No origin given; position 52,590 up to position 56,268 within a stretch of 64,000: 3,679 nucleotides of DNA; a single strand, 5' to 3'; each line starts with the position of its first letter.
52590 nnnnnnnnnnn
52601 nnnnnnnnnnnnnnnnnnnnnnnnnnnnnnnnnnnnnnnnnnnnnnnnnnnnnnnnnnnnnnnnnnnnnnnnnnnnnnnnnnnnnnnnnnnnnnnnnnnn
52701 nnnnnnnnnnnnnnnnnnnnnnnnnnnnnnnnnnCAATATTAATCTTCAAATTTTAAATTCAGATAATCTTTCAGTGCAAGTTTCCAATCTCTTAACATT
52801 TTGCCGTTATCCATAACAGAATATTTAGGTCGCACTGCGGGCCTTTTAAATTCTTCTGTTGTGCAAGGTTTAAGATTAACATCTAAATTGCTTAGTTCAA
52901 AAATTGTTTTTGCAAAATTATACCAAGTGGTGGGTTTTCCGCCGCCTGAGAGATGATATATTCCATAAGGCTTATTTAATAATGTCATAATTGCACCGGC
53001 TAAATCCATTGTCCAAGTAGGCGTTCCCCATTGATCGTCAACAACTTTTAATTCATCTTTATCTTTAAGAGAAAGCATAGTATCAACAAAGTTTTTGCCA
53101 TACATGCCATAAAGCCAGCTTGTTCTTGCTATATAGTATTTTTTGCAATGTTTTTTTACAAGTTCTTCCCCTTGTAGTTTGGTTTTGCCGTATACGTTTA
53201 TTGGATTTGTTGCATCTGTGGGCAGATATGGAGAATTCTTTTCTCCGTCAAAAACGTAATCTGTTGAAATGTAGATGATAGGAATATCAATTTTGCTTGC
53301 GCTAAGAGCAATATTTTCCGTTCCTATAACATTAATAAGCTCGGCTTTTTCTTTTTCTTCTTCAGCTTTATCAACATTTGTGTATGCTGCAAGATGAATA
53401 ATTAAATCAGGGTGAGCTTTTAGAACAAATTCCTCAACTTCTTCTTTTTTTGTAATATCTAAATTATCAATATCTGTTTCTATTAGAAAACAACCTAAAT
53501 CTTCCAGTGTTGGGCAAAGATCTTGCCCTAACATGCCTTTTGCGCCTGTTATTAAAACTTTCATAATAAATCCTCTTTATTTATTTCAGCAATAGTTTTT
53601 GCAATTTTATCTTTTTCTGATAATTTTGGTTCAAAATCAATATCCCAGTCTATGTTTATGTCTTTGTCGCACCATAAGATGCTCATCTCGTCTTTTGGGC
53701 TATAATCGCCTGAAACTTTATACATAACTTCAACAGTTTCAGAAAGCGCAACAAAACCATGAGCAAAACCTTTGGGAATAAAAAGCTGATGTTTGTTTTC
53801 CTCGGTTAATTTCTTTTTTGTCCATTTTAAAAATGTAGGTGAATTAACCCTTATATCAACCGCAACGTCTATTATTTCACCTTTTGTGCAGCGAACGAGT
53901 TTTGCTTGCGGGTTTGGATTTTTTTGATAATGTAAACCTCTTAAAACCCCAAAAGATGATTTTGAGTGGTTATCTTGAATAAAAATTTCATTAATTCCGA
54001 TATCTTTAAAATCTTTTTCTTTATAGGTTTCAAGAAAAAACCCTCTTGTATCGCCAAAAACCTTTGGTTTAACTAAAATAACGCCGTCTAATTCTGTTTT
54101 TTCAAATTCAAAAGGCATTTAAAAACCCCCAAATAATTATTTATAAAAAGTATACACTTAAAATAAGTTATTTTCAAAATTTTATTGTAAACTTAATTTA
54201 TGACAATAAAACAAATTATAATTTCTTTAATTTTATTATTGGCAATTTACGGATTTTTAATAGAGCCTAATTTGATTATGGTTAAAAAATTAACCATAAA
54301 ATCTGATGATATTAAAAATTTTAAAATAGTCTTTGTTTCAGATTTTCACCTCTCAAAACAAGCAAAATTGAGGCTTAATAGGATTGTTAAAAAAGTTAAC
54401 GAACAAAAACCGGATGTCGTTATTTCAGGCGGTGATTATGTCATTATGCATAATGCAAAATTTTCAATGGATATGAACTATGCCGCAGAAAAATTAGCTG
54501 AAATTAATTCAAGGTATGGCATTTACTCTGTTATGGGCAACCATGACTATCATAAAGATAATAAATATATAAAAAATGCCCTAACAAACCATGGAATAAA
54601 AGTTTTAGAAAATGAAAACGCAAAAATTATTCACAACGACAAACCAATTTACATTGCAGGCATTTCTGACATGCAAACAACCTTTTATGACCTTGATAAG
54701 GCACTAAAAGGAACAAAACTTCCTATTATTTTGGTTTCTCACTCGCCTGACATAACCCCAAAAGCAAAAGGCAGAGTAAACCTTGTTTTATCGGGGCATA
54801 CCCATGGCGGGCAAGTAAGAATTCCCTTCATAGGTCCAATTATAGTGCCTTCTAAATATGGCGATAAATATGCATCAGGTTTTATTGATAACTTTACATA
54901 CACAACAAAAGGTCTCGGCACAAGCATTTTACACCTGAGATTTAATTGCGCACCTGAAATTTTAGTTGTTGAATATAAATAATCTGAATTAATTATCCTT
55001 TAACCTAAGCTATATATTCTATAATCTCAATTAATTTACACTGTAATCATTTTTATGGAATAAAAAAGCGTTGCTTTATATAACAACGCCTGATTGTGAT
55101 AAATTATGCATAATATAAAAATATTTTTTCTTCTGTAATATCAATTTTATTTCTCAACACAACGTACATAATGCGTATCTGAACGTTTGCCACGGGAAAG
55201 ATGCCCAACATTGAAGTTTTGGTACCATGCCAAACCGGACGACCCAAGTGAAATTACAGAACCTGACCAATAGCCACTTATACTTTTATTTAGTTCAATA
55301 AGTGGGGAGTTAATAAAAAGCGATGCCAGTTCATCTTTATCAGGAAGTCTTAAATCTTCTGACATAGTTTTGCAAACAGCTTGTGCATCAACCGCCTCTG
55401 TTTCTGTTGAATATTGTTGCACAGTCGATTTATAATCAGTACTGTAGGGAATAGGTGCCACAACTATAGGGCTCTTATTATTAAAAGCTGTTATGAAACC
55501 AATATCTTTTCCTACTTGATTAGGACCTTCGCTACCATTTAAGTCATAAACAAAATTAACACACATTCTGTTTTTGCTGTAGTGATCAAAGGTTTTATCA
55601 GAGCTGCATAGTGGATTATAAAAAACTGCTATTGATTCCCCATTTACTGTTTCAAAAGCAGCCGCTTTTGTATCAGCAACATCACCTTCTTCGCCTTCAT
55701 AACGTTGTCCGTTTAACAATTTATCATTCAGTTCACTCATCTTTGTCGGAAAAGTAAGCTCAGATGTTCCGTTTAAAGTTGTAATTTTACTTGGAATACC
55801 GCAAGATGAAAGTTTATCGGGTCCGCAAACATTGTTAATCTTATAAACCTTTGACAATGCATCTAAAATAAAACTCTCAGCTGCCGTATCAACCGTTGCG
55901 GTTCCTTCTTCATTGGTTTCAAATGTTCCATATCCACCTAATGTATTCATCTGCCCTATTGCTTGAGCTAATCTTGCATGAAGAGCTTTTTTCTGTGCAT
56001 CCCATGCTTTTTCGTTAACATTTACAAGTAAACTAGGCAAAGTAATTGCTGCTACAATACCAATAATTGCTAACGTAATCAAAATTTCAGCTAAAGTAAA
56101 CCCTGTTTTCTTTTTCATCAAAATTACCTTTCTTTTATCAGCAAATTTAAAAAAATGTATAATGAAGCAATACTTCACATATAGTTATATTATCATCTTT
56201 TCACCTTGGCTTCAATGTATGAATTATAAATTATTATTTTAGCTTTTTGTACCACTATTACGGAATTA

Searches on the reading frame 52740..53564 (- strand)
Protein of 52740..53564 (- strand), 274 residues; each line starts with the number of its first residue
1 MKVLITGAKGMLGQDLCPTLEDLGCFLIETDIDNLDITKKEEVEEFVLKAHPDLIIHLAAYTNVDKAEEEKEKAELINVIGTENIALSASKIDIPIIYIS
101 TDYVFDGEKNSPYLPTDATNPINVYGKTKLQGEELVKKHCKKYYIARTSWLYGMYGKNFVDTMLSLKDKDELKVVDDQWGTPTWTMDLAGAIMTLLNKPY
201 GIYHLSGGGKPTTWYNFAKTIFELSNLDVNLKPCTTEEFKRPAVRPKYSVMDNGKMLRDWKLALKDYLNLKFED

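Call 8: search_protein_families(library=pfam, proteins=[window:52740-53564:-], max_evalue=0.01)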
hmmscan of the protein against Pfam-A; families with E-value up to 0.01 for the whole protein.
window:52740-53564:- (274 aa): 6 families
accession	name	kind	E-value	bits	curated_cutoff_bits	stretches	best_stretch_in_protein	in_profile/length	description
PF04321.23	RmlD_sub_bind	-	3e-95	319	27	1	1-266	1-273/287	RmlD substrate binding domain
PF01370.27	Epimerase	-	2.6e-24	86.4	20.9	1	3-165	1-187/240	NAD dependent epimerase/dehydratase family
PF02719.21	Polysacc_synt_2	-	3e-13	50.1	20.2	1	36-149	62-162/293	Polysaccharide biosynthesis protein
PF16363.11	GDP_Man_Dehyd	-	1.2e-12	48.4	27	1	34-148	58-176/332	GDP-mannose 4,6 dehydratase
PF01073.25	3Beta_HSD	-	2.5e-09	37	22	1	33-138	50-159/280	3-beta hydroxysteroid dehydrogenase/isomerase family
PF07993.18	NAD_binding_4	-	6.7e-09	35.7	20.1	1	49-150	86-206/258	Male sterility protein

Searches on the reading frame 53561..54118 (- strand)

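Call 8: search_protein_families(library=pfam, proteins=[window:53561-54118:-], max_evalue=0.01)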
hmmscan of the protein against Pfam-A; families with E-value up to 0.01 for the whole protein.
window:53561-54118:- (185 aa): 1 family
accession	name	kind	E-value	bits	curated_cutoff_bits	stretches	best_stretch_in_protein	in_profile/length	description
PF00908.23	dTDP_sugar_isom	-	1.2e-70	237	27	1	7-177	1-167/168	dTDP-4-dehydrorhamnose 3,5-epimerase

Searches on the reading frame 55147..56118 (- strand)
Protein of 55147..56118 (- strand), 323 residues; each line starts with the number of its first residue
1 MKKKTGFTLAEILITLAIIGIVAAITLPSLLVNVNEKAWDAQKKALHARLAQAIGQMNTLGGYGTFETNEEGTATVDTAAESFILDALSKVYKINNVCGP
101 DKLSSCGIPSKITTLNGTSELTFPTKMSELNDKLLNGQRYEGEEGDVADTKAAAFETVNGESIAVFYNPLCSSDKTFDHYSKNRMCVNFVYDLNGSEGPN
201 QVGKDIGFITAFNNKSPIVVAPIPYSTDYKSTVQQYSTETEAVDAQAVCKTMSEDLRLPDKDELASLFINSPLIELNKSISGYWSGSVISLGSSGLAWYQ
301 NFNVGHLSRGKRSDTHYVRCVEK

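Call 8: search_protein_families(library=pfam, proteins=[window:55147-56118:-], max_evalue=0.01)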
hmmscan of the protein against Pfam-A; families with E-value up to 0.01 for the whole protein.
window:55147-56118:- (323 aa): 2 families
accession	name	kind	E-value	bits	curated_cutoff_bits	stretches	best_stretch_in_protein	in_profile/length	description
PF07603.17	Lcl_C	-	2.7e-07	31.3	34.9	1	243-321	25-116/117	Lcl C-terminal domain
PF07963.17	N_methyl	-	3.8e-07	29.8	21.2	1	1-26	1-26/27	Prokaryotic N-terminal methylation motif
